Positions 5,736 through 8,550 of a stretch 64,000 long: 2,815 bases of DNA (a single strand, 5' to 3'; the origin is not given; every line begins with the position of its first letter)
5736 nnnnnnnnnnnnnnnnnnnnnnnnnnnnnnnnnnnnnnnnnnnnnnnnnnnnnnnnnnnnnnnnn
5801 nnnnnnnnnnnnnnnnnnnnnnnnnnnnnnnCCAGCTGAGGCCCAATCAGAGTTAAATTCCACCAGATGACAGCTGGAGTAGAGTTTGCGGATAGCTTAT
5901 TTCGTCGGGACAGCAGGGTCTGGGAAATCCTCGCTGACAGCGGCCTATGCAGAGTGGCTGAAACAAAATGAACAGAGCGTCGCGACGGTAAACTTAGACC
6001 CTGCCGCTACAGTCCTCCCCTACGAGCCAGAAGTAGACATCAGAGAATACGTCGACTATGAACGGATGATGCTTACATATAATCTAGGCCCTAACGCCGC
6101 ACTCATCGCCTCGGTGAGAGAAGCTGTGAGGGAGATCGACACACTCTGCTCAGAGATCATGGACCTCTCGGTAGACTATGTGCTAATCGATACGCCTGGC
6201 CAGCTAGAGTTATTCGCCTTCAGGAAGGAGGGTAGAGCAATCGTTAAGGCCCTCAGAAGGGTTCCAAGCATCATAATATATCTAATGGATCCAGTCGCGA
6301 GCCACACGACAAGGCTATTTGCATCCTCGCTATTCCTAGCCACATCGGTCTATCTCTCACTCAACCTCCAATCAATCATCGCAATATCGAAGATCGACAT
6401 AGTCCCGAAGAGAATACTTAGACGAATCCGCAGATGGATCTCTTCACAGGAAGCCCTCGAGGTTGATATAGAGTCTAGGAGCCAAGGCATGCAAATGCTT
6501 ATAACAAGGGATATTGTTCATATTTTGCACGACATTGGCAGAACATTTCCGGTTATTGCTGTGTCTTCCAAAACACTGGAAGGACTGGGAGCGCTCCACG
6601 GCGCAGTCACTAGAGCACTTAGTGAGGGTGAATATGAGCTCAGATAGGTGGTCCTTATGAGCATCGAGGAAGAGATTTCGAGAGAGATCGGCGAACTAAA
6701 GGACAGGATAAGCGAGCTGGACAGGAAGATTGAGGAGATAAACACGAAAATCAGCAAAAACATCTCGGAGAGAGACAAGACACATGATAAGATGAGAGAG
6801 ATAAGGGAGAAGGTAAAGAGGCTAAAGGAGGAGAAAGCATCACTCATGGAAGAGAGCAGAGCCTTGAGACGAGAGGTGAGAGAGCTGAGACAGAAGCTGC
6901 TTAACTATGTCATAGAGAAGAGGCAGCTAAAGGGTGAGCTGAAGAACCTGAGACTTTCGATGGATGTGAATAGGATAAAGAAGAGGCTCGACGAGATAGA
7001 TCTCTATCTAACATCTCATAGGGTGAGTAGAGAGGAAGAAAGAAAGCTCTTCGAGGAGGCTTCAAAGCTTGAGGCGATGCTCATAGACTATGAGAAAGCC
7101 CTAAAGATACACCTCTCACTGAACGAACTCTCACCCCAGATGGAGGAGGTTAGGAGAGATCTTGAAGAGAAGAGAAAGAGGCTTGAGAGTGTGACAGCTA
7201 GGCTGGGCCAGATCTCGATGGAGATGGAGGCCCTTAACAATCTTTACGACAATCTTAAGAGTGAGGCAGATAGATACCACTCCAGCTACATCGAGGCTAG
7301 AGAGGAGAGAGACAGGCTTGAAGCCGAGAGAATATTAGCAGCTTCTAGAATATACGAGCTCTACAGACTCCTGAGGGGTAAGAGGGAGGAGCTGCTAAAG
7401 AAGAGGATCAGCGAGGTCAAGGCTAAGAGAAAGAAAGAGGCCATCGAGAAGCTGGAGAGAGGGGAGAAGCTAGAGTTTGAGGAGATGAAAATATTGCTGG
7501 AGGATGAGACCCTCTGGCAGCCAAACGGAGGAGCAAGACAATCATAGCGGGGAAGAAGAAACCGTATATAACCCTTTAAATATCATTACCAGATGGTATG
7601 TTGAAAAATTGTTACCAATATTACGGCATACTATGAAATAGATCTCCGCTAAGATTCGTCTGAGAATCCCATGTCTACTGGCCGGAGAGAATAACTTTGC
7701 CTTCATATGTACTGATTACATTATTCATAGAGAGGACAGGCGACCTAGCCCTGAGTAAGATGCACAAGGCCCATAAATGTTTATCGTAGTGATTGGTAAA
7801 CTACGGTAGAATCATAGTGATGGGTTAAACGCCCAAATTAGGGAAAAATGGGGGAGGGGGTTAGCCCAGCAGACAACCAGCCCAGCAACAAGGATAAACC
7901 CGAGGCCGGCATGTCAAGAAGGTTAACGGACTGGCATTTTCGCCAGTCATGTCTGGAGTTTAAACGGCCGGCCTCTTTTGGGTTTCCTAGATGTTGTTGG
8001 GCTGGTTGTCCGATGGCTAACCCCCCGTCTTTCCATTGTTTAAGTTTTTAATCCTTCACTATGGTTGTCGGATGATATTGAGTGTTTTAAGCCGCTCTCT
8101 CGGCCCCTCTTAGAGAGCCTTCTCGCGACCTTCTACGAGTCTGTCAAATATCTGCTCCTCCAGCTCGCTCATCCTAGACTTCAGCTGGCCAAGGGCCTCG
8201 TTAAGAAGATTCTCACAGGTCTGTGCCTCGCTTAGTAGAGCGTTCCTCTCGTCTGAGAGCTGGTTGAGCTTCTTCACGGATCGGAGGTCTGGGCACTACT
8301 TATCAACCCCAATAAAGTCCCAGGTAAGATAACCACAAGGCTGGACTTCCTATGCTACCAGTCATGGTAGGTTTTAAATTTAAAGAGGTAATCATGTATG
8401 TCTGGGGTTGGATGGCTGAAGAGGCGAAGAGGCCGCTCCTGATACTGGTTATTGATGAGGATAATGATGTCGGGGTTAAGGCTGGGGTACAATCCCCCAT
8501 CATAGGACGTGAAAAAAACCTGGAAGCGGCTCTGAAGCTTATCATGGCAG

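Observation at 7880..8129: Two-copy ~250-bp structured intergenic element (repeat family C): candidate ncRNA or nonautonomous mobile element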

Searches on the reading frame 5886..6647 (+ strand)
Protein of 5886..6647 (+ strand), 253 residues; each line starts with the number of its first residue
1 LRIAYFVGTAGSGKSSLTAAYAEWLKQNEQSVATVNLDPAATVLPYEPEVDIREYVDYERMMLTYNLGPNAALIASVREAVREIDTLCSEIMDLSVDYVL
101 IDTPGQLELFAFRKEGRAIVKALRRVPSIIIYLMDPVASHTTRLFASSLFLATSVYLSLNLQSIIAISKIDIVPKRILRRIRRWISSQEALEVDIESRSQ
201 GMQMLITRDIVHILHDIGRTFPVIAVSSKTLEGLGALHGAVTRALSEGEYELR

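Call 39: search_protein_families(library=pfam, proteins=[window:5886-6647:+], max_evalue=0.001)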
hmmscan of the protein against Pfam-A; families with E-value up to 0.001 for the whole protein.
window:5886-6647:+ (253 aa): 5 families
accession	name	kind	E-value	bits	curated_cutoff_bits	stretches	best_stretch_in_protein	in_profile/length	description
PF03029.23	ATP_bind_1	-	1e-52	179.8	27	1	6-245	1-238/240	Conserved hypothetical ATP binding protein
PF03193.22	RsgA_GTPase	-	4.2e-05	23.9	30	0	3-32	108-137/174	RsgA GTPase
PF00448.28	SRP54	-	0.00033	20.8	22.7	0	3-38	3-38/196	SRP54-type protein, GTPase domain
PF01656.29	CbiA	-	0.00041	20.7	25.4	1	8-146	6-54/125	CobQ/CobB/MinD/ParA nucleotide binding domain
PF13401.12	AAA_22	-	0.00088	20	27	0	3-39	7-43/130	AAA domain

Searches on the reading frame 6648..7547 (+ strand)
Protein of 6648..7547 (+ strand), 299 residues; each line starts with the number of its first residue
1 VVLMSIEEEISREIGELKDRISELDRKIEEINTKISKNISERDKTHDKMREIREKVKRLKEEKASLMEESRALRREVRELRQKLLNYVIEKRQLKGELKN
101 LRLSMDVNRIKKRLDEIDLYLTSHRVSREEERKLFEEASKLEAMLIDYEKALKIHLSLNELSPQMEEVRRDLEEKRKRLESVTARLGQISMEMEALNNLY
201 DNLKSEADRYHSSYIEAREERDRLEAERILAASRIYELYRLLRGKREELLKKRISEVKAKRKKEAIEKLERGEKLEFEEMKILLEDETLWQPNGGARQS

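Call 19: find_encoding_contigs(protein=window:6648-7547:+, flank=10000, max_places=10)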
Protein window:6648-7547:+ (299 aa): no gene with exactly this product is on record in the collection.

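Call 39: search_protein_families(library=pfam, proteins=[window:6648-7547:+], max_evalue=0.001)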
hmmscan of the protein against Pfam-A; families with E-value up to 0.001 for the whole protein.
window:6648-7547:+ (299 aa): 3 families
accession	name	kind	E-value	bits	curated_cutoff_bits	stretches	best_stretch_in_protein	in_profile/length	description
PF06419.17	COG6_N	-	2.7e-05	24.7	27.4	0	4-71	25-92/114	Conserved oligomeric complex COG6, N-terminal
PF06009.19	Laminin_II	-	0.00016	22.1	33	0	6-59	18-71/138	Laminin Domain II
PF06160.17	EzrA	-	0.00076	18.3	39.6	0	12-104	344-436/557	Septation ring formation regulator, EzrA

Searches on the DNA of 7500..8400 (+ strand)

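Call 9: search_rna_families(source=window, start=7500, end=8400, threshold=evalue, max_evalue=10, show_alignments=3)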
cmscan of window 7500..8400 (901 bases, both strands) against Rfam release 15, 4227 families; matches with E-value up to 10: 3.
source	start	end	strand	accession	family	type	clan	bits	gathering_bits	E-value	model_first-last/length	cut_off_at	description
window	7834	8047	+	RF04015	MIR946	Gene; miRNA;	-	21.7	190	0.053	1-189/189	no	MIR946 microRNA precursor family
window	8322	8400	+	RF03084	DUF2815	Gene; sRNA;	-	18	41.2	2.1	1-62/62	no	DUF2815 RNA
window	7567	7662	-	RF01848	ACEA_U3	Gene; snRNA; snoRNA; CD-box;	CL00100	13.7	55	5.4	1-209/209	no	ACEA small nucleolar RNA U3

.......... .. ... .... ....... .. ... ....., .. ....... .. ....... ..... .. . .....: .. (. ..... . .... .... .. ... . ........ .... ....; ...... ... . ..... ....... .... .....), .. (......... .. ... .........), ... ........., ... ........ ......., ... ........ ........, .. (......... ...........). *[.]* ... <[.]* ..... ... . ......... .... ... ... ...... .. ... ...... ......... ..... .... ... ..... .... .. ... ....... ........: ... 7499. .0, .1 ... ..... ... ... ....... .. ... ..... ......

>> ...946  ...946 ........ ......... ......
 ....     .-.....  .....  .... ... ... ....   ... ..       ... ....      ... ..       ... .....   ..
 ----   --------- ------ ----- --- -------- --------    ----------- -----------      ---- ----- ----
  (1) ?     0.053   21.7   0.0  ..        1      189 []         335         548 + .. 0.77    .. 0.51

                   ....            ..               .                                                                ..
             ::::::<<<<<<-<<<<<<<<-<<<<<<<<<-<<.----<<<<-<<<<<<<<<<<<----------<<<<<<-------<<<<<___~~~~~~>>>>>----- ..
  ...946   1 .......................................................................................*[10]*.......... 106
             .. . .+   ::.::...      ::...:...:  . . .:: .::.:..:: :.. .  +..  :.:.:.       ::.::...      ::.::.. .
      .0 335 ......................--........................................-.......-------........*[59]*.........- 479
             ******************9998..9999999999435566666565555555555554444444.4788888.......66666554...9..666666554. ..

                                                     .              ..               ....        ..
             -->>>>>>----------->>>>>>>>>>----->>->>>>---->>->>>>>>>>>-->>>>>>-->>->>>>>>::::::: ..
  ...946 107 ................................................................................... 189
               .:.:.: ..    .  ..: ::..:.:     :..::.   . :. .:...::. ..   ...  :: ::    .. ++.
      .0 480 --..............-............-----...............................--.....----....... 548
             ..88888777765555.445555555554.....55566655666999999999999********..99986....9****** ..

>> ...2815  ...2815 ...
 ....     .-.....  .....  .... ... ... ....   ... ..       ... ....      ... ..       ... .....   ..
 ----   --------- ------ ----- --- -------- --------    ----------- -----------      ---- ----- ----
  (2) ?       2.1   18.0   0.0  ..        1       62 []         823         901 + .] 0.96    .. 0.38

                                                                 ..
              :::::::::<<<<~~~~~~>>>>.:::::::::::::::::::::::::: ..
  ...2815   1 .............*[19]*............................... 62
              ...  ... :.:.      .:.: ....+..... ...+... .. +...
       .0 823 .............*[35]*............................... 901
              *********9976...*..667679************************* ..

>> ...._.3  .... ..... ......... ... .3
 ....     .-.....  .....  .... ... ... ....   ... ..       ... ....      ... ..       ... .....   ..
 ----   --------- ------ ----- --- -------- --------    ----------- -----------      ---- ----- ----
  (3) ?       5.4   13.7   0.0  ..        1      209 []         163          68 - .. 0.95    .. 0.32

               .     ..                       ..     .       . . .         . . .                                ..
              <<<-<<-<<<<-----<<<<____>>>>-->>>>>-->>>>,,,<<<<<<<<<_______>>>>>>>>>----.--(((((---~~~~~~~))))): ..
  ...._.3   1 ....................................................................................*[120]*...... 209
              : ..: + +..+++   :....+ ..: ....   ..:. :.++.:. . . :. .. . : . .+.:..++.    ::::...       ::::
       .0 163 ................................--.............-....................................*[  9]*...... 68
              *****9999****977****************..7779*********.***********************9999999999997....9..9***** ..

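Call 67: search_dna_similar(query=window:7548-8371:+, collection=phages, mode=distant, max_evalue=0.01)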
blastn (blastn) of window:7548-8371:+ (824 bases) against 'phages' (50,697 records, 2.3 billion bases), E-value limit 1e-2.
No match.

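Call 68: search_dna_similar(query=window:7548-8371:+, collection=plasmids, mode=distant, max_evalue=0.01)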
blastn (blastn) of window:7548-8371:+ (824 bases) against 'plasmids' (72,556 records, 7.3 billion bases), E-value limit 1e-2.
No match.
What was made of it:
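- Tried and rejected: Distant blastn of patch 1 against phage and plasmid collections found no match (calls 67, 68).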

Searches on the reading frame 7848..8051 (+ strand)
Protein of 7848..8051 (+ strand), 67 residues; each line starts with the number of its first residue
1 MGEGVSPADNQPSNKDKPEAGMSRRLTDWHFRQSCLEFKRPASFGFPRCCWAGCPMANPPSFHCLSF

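Call 52: search_protein_families(library=phrogs, proteins=[window:7848-8051:+], max_evalue=0.1)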
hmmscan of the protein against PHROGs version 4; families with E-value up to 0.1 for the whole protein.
window:7848-8051:+ (67 aa): 0 families

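Call 72: list_cluster_members(proteins=[window:7848-8048:+, window:31882-32100:+, window:8113-8277:-, window:32278-32808:+, window:31700-31894:+, window:31727-31936:-, window:31864-32010:-, window:31857-31988:-, window:8065-8232:+, window:7545-7706:-])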
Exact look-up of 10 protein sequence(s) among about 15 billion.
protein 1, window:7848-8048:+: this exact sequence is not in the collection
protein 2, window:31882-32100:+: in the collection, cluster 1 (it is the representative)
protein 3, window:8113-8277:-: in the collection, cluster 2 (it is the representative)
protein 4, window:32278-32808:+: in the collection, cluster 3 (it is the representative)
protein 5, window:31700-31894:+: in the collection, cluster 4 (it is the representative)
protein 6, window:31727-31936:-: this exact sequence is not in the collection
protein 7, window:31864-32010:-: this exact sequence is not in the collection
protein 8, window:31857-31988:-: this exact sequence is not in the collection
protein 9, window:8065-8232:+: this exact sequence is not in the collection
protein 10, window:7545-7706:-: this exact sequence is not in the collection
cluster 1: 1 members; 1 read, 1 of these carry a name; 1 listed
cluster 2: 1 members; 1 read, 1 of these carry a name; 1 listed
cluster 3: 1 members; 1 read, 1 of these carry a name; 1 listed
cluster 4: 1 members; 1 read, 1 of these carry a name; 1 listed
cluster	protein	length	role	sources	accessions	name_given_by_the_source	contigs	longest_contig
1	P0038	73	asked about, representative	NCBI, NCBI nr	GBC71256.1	hypothetical protein HRbin02_01036 [Candidatus Calditenuaceae archaeon HR02]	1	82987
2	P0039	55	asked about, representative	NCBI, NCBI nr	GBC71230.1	hypothetical protein HRbin02_01010 [Candidatus Calditenuaceae archaeon HR02]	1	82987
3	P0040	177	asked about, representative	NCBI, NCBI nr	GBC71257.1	Succinyl-diaminopimelate desuccinylase [Candidatus Calditenuaceae archaeon HR02]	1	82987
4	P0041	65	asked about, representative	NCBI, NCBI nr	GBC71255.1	hypothetical protein HRbin02_01035 [Candidatus Calditenuaceae archaeon HR02]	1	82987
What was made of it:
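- Tried and rejected: Neither was GBC71256.1, which is in the collection (call 72).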

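Call 81: search_protein_families(library=pfam, proteins=[window:7848-8048:+], max_evalue=1)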
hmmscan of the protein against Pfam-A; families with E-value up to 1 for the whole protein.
window:7848-8048:+ (67 aa): 0 families
